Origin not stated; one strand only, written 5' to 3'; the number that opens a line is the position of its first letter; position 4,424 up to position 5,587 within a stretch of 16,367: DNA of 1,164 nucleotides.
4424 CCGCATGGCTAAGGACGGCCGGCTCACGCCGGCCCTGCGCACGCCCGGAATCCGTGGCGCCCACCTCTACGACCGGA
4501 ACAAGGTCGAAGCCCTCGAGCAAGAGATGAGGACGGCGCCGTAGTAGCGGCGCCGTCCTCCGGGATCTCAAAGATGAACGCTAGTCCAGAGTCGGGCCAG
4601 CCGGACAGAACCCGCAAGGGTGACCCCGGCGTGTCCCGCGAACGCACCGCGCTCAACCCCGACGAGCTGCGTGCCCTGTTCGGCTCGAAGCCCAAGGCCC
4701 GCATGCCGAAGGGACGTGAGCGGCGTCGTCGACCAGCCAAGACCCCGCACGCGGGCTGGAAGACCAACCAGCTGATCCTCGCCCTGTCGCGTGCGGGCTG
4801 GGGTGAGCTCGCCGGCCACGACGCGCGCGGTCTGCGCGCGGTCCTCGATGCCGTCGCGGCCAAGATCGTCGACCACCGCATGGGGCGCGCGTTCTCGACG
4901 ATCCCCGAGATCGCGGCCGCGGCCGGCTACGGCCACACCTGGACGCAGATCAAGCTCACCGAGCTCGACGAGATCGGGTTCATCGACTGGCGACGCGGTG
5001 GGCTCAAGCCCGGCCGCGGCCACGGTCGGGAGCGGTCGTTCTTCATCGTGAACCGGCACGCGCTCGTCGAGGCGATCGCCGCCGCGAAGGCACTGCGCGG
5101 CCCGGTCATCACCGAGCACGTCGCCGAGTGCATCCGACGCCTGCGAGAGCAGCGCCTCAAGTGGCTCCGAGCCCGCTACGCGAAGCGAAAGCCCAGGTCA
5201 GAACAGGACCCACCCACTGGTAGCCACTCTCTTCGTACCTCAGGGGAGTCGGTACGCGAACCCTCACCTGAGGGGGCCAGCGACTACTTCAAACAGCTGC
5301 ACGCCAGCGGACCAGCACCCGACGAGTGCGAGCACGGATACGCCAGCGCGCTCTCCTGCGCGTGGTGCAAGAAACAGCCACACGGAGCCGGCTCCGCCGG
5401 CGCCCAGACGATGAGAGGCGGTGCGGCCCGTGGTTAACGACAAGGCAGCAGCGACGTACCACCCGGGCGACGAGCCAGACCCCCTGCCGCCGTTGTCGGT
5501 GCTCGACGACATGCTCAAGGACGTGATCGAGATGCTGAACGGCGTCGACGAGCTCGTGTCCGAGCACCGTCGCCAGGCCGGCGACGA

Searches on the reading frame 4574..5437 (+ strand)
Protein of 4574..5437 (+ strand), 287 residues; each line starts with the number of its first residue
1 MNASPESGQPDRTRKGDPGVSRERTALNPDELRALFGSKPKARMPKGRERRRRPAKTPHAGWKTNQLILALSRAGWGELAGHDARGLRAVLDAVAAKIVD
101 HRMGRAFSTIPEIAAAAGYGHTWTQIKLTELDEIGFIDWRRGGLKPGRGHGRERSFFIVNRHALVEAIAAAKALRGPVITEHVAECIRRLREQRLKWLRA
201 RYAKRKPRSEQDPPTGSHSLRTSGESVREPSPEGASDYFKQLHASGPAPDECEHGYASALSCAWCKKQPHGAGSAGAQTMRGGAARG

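Call 10: search_protein_families(library=pfam, max_evalue=0.01, proteins=[window:4574-5437:+])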
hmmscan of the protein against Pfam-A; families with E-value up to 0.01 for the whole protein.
window:4574-5437:+ (287 aa): 0 families
